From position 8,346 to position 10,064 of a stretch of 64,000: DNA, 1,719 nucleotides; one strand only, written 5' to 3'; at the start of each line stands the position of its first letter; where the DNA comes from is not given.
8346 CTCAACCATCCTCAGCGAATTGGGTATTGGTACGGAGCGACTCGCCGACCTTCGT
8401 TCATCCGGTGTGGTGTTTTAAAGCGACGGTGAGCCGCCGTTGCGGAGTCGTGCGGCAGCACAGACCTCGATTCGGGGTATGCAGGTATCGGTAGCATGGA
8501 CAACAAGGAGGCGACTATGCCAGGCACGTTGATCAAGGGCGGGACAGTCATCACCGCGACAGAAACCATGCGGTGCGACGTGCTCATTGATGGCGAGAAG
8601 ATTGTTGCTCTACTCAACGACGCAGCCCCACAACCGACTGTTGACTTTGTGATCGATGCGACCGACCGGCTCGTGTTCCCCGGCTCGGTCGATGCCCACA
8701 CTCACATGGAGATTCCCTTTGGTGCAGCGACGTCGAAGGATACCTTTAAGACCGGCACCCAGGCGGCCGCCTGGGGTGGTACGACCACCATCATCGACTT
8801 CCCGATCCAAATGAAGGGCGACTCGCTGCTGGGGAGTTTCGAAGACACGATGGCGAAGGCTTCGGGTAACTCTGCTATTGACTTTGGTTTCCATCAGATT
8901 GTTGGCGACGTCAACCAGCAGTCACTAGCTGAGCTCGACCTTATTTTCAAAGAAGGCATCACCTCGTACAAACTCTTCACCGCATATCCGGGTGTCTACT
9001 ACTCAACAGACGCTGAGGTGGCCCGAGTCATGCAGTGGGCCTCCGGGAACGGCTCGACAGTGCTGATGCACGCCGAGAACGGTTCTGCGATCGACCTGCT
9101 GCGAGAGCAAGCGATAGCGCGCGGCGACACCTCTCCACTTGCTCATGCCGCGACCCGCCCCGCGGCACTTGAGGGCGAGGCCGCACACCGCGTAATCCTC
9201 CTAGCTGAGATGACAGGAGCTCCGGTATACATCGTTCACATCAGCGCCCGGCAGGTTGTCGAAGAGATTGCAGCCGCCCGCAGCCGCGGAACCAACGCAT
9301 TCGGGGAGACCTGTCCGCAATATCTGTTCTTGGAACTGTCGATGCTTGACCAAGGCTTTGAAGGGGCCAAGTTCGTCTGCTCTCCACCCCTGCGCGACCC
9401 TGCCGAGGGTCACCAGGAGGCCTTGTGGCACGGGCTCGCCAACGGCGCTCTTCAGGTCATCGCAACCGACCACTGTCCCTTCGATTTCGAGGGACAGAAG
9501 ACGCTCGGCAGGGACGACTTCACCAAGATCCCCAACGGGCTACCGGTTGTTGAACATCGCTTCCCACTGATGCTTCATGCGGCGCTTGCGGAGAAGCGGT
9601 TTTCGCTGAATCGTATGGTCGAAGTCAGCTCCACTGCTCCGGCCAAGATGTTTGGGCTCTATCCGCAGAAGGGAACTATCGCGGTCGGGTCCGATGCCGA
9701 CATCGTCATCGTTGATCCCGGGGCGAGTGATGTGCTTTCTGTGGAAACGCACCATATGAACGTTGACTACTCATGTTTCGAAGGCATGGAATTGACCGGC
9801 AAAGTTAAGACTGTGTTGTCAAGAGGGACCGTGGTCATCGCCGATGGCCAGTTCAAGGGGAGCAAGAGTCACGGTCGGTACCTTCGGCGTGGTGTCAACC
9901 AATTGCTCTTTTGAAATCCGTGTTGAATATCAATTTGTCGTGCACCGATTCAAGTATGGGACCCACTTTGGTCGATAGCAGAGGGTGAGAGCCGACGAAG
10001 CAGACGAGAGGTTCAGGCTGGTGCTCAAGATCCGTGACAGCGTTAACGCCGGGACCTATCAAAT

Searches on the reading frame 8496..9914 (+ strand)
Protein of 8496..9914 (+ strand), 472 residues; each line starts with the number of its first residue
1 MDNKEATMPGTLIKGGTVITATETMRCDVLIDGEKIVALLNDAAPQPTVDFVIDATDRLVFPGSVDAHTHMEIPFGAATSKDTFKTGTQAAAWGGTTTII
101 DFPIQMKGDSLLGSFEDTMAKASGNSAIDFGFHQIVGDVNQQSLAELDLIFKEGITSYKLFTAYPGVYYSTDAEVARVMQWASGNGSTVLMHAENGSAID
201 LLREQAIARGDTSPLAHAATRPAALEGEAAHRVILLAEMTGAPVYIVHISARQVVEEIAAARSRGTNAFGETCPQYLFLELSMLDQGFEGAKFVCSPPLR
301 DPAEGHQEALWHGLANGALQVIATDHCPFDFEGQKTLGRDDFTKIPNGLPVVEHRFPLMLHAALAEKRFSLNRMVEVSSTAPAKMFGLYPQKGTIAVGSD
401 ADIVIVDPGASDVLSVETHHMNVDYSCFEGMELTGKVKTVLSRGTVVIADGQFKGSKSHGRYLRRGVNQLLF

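Call 67: search_protein_families(library=pfam, proteins=[window:8496-9914:+], max_evalue=0.00001)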
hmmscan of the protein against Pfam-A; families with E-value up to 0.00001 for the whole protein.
window:8496-9914:+ (472 aa): 2 families
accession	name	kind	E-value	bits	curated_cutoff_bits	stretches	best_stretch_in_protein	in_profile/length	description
PF01979.26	Amidohydro_1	-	1.5e-25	90.6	25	1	59-447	1-345/345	Amidohydrolase family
PF07969.17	Amidohydro_3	-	2.8e-14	53.9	29.7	1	361-447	399-471/472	Amidohydrolase family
